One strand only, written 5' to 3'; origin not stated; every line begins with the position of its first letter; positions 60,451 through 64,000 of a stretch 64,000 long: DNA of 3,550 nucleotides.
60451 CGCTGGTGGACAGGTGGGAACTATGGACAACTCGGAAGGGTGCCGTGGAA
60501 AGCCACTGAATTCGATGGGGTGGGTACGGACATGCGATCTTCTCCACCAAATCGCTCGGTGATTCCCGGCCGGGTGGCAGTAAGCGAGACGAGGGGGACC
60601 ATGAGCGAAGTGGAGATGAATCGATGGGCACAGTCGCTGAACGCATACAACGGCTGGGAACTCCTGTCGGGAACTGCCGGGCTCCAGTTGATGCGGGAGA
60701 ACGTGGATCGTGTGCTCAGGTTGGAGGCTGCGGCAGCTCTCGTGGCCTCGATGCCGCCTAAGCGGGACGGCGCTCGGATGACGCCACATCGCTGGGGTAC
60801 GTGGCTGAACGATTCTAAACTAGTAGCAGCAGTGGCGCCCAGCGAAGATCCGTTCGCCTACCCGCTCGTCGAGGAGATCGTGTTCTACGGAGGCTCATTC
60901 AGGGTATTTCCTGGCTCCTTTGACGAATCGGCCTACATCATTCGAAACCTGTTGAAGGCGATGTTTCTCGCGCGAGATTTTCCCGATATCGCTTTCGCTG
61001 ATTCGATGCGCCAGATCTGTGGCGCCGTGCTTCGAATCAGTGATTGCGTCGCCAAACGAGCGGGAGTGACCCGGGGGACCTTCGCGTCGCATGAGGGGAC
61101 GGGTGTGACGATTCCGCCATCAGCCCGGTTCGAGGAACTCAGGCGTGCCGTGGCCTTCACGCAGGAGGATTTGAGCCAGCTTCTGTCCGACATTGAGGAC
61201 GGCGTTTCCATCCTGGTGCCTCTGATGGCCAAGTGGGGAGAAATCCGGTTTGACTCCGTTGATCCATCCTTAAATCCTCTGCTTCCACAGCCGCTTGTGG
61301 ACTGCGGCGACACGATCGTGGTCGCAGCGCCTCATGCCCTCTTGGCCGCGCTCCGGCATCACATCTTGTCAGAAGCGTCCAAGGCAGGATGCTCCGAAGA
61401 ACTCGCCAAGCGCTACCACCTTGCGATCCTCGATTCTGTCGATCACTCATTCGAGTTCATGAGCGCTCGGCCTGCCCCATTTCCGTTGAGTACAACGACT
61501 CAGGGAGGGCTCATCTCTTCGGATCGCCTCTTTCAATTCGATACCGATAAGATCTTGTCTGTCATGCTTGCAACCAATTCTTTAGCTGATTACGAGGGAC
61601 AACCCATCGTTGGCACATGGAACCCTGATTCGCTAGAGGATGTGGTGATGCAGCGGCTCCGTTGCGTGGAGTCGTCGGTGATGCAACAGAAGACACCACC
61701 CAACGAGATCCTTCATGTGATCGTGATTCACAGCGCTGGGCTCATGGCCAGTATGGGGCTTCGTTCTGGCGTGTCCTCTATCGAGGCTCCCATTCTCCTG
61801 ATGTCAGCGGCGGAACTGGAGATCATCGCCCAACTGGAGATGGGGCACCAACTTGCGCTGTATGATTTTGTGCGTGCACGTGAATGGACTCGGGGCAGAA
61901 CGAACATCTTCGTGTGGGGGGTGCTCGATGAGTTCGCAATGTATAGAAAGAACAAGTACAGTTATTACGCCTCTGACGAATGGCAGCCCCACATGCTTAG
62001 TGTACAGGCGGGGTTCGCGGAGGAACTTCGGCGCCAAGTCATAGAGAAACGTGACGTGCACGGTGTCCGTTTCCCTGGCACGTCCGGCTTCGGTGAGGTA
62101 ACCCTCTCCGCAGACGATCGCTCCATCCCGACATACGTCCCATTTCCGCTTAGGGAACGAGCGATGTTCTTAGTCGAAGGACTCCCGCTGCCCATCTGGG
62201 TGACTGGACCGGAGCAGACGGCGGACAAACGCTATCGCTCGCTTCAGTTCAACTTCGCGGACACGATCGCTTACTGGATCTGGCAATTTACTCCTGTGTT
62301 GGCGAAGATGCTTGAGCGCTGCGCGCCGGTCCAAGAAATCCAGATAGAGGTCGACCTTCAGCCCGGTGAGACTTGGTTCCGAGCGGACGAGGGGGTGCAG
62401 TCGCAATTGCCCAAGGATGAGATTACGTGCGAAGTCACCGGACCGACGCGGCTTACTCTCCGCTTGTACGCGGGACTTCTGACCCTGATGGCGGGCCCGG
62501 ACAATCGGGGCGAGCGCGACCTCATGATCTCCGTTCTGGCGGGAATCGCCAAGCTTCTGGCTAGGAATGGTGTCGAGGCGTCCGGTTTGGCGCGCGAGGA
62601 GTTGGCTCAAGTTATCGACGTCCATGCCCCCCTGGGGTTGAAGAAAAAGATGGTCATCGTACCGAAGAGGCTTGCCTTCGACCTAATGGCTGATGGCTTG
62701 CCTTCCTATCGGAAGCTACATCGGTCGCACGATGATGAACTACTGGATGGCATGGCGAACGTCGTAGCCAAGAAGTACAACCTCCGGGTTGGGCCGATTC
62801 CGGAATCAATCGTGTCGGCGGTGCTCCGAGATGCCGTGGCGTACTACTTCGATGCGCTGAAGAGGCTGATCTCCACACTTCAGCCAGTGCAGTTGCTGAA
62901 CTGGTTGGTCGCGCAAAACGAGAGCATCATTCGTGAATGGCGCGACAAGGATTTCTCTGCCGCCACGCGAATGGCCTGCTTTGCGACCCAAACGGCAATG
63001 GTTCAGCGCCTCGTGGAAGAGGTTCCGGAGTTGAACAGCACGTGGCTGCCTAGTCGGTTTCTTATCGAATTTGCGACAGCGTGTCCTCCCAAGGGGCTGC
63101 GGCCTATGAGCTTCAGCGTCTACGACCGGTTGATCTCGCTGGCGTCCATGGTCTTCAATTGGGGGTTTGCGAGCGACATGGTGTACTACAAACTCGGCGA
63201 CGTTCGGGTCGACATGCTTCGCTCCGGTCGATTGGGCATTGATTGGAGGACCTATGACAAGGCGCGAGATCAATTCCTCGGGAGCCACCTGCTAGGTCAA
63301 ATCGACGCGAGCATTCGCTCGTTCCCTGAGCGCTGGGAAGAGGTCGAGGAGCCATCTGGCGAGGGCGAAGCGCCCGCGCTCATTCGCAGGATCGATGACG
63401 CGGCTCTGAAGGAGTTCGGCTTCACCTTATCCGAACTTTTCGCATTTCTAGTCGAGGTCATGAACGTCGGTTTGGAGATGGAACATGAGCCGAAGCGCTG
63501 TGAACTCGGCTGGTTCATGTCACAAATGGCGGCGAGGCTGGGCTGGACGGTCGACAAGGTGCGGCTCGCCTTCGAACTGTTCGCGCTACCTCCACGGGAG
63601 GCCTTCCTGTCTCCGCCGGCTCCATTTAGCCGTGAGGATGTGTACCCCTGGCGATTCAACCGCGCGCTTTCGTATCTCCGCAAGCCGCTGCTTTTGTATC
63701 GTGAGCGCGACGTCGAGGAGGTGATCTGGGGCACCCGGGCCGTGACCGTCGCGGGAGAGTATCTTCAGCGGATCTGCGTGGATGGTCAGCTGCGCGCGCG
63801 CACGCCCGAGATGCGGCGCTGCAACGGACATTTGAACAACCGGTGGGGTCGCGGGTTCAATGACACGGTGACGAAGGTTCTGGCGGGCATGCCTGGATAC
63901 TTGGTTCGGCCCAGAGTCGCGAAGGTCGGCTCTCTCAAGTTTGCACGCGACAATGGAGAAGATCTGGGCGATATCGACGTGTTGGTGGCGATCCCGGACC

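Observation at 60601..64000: Open-ended ORF of over 3.39 kb missing from the supplied ORF track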

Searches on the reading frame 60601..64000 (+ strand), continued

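Call 72: find_encoding_contigs(protein=P0005, flank=10000, max_places=2)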
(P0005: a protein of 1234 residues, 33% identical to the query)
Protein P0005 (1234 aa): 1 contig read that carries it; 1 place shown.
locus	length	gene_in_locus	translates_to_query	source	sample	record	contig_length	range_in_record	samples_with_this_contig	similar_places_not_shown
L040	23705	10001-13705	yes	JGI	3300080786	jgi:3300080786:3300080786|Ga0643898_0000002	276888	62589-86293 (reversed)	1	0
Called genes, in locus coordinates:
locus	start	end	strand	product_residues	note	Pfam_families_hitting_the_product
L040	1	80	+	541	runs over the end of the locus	PF05157:MshEN, PF00437:T2SSE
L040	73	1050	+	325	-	-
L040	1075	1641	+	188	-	-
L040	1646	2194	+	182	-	-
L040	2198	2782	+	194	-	-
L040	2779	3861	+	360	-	-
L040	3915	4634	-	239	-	PF01464:SLT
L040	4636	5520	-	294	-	PF00702:Hydrolase (weak), PF08282:Hydrolase_3, PF05116:S6PP (weak)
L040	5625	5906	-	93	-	PF10041:DUF2277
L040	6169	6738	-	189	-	-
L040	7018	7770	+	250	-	PF03713:DUF305, PF13628:DUF4142 (faint)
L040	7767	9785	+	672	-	-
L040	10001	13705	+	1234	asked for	PF28173:Upx-like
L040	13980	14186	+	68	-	-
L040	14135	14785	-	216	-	-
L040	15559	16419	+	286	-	-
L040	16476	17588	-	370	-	PF13620:CarboxypepD_reg, PF13715:CarbopepD_reg_2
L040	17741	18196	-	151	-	-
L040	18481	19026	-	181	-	-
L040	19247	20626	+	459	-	PF07690:MFS_1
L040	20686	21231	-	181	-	PF07589:PEP_exosort_dom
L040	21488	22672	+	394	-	PF00291:PALP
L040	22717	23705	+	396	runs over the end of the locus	PF01411:tRNA-synt_2c (weak), PF07973:tRNA_SAD (weak), PF02272:DHHA1 (weak)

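Call 73: find_encoding_contigs(protein=P0004, flank=10000, max_places=2)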
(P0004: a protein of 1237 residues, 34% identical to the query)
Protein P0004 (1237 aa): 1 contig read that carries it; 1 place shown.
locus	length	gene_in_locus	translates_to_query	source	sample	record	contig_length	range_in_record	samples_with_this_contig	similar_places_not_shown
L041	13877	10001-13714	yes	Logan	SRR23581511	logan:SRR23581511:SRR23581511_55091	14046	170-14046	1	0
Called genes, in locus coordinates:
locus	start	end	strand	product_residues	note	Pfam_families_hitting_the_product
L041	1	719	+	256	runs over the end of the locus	PF02086:MethyltransfD12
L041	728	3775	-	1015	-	PF00656:Peptidase_C14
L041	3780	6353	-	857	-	PF01381:HTH_3, PF05226:CHASE2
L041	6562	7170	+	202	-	PF01936:NYN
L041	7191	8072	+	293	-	-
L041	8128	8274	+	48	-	-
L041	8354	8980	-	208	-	-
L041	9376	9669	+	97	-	-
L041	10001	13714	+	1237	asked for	PF28173:Upx-like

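Call 75: predict_structure(alignment_id=A3)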
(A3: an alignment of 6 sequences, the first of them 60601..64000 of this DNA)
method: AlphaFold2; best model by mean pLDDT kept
length: 1133 residues; sequences in the alignment: 6
mean_pLDDT: 45.2   pTM: 0.30
mean pLDDT of the five models: 45.2, 44.8, 42.4, 37.4, 34.7
residues with pLDDT >= 90: 0; 70-90: 158; 50-70: 266; < 50: 709
segments of 3 or more residues with pLDDT < 50: 1-6, 29-43, 72-110, 155-180, 213-228, 279-521, 537-541, 593-605, 662-667, 673-718, 730-733, 738-743, 745-925, 961-964, 999-1008, 1010-1023, 1062-1064, 1076-1133
pLDDT, mean of each block of 10 residues (from residue 1): 49 62 50 38 51 56 56 40 24 24 30 61 66 79 69 44 24 39 72 75 76 40 40 70 60 70 68 55 33 26 24 25 24 22 34 36 27 22 23 22 28 25 26 22 25 23 22 26 29 31 30 37 56 57 57 67 63 62 69 40 56 78 69 58 76 67 48 41 30 27 25 43 59 47 47 40 36 31 36 41 44 32 31 27 34 27 30 32 43 37 32 30 49 72 80 69 63 85 83 64 45 35 56 67 67 63 53 46 35 38 33 36 28 26
secondary structure, 60 per line:
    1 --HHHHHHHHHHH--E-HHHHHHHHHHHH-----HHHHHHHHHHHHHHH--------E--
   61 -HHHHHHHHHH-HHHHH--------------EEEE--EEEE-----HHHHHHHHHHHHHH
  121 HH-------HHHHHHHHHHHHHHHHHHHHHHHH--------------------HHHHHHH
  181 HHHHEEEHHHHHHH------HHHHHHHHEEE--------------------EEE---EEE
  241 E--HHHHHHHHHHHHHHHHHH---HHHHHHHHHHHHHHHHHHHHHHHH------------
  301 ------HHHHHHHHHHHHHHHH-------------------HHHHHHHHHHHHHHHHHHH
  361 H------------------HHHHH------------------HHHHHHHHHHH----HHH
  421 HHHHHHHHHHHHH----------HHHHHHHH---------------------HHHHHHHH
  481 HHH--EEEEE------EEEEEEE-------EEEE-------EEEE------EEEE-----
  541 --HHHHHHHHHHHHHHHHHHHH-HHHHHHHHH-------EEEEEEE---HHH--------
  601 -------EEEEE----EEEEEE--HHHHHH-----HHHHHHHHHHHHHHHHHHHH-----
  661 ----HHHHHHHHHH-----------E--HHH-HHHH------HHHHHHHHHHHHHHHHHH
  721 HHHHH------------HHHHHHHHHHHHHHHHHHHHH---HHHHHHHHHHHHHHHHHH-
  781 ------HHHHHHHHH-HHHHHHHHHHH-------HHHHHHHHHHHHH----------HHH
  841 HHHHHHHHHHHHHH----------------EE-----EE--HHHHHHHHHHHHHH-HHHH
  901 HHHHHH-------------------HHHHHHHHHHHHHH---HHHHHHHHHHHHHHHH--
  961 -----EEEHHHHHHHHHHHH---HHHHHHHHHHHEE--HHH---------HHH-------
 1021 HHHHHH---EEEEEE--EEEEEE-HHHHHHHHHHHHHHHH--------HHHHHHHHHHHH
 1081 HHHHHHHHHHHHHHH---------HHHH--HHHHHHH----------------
elements in order (helices of 4 or more, strands of 3 or more residues): H3-13 H18-29 H35-49 H62-71 H73-77 E92-95 E98-101 H107-122 H130-153 H174-184 E185-187 H188-194 H201-208 E209-211 E232-234 E238-241 H244-261 H265-288 H307-322 H342-361 H380-384 H403-413 H418-433 H444-451 H473-483 E486-490 E497-503 E511-514 E522-525 E532-535 H543-562 H564-572 E580-586 E608-612 E617-622 H625-630 H636-655 H665-674 H693-696 H703-725 H738-758 H762-779 H787-795 H797-807 H815-827 H838-854 H882-895 H897-906 H926-939 H943-958 E966-968 H969-980 H984-994 H1021-1026 E1030-1035 E1038-1043 H1045-1060 H1069-1095 H1105-1108 H1111-1117

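Call 78: fold_search(model_id=the predicted structure, library=pdb)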
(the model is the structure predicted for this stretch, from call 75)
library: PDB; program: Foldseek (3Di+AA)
matches with E <= 10: 99; with E <= 0.001: 1
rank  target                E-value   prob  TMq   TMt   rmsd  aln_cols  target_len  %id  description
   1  9wuf                  1.4e-14  1.00  0.14  0.14  35.7      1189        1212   17  Cryo-EM structure of Upx (released 2026-02-11)
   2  3zco                  4.1e-01  0.57  0.06  0.37  11.5       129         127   15  Crystal structure of S. cerevisiae Sir3 C-terminal domain (released 2013-04-03)
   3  6j05_A                4.8e-01  0.54  0.06  0.41  10.7       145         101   13  Structures of two ArsR As(III)-responsive repressors: implications for the mechanism of derepression (released 2019-07-03)
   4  2pfb_B                5.0e-01  0.35  0.06  0.33  10.1       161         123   13  Structure of oxidized OhrR from Xanthamonas campestris (released 2007-12-11)
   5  3f72_B                6.4e-01  0.60  0.06  0.41  13.5       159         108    8  Crystal Structure of the Staphylococcus aureus pI258 CadC Metal Binding Site 2 Mutant (released 2009-04-07)
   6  5e1w                  7.1e-01  0.47  0.07  0.35  19.5       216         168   12  Crystal structure of the organohalide sensing RdhR-CbdbA1625 transcriptional regulator in the ligand free form (released 2016-10-05)
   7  3a4c                  7.1e-01  0.44  0.06  0.43   8.5       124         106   18  Crystal structure of cdt1 C terminal domain (released 2009-10-13)
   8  5e1z                  9.5e-01  0.35  0.07  0.34  19.6       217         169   12  Crystal structure of the organohalide sensing RdhR-CbdbA1625 transcriptional regulator in the 2,4-dichlorophenol bound f (released 2016-10-05)
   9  2rqq_MODEL_1_A        1.1e+00  0.30  0.06  0.41  11.2       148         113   14  Structure of C-terminal region of Cdt1 (released 2010-03-23)
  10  3s2w_A                1.2e+00  0.28  0.06  0.33  16.0       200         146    8  The crystal structure of a MarR transcriptional regulator from Methanosarcina mazei Go1 (released 2011-06-22)
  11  5maw_D                1.2e+00  0.06  0.06  0.16  22.8       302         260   11  Crystal structure of the flagellin-FliS complex from Bacillus subtilis (released 2017-12-20)
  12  8ure_A                1.5e+00  0.07  0.09  0.15  21.1       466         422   12  CryoEM Structure of Allosterically Switchable De Novo Protein sr312, in Open State with Effector Peptide (released 2024-08-14)
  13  3s2w_C                1.6e+00  0.23  0.06  0.36  16.0       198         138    8  The crystal structure of a MarR transcriptional regulator from Methanosarcina mazei Go1 (released 2011-06-22)
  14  4nb5_D                1.7e+00  0.18  0.06  0.34  14.0       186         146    6  Crystal Structure of a transcriptional regulator (released 2014-04-23)
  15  6o8o_D                1.8e+00  0.23  0.06  0.39   9.7       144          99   10  Crystal Structure of C9S disulfide state of Sulfide-responsive transcriptional repressor (SqrR) from Rhodobacter capsu (released 2020-04-01)
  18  4k2e_A                2.0e+00  0.33  0.06  0.44   8.0       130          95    8  HlyU from Vibrio cholerae N16961 (released 2014-04-30)
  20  4ooi_B                2.1e+00  0.30  0.05  0.43   8.4       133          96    9  Reduced HlyU from Vibrio cholerae N16961 (released 2014-12-31)
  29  4ooi_C                3.0e+00  0.25  0.06  0.44   7.4       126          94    9  Reduced HlyU from Vibrio cholerae N16961 (released 2014-12-31)
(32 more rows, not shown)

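Call 84: search_protein_families(library=ncbifam, alignment_id=A2, max_evalue=0.001)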
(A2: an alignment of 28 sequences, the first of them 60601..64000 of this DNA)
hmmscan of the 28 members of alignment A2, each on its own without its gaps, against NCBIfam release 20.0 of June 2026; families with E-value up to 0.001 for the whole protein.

A. member 1, window:60601-64000:+ (1133 aa): 1 family
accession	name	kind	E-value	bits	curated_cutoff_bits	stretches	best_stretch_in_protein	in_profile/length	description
NF042954.1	Upx_antiphage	equivalog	1.6e-36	125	1900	2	540-1132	556-1139/1240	anti-phage protein Upx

B. families by the number of members that match (of 28 scanned): 1 family
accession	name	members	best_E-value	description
NF042954.1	Upx_antiphage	28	5e-79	anti-phage protein Upx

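Call 85: search_protein_families(library=padloc, proteins=[P0001, P0003], max_evalue=0.01)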
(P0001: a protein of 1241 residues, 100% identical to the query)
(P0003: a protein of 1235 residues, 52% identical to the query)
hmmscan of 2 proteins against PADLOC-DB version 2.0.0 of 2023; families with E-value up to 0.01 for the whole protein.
P0001 (1241 aa): 1 family
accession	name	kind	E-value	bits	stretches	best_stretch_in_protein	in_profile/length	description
PDLC02221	Upx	-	1.9e-37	126.2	2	738-1188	764-1223/1271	-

P0003 (1235 aa): 1 family
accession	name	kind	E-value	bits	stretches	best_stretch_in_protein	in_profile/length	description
PDLC02221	Upx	-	8.8e-33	110.7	2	786-1200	818-1241/1271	-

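Call 88: search_protein_families(library=pfam, proteins=[L001:10331-11788:-, L001:8393-9715:-, L040:7767-9785:+, L038:14056-14655:-, L038:14909-16066:-], max_evalue=0.01)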
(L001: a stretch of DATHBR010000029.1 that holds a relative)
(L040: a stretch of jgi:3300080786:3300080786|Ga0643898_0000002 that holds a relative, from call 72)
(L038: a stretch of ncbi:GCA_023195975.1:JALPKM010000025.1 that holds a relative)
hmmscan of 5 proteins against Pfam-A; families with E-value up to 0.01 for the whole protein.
L001:10331-11788:- (485 aa): 4 families
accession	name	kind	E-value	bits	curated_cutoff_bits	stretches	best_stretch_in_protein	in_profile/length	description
PF03050.20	DDE_Tnp_IS66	-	1.1e-37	130.5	23.1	1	191-432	27-282/284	Transposase IS66 family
PF20042.4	DUF6444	-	7.4e-15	55.8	27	1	8-88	8-85/85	Family of unknown function (DUF6444)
PF13005.12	zf-IS66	-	0.0019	19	27.3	1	106-151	3-45/46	zinc-finger binding domain of transposase IS66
PF04102.17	SlyX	-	0.0096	17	30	0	11-62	12-63/67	SlyX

L001:8393-9715:- (440 aa): 0 families

L040:7767-9785:+ (672 aa): 0 families

L038:14056-14655:- (199 aa): 0 families

L038:14909-16066:- (385 aa): 1 family
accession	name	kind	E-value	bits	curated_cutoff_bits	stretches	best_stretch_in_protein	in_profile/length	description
PF12686.12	DUF3800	-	0.0008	20.6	21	1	17-207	2-83/149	Protein of unknown function (DUF3800)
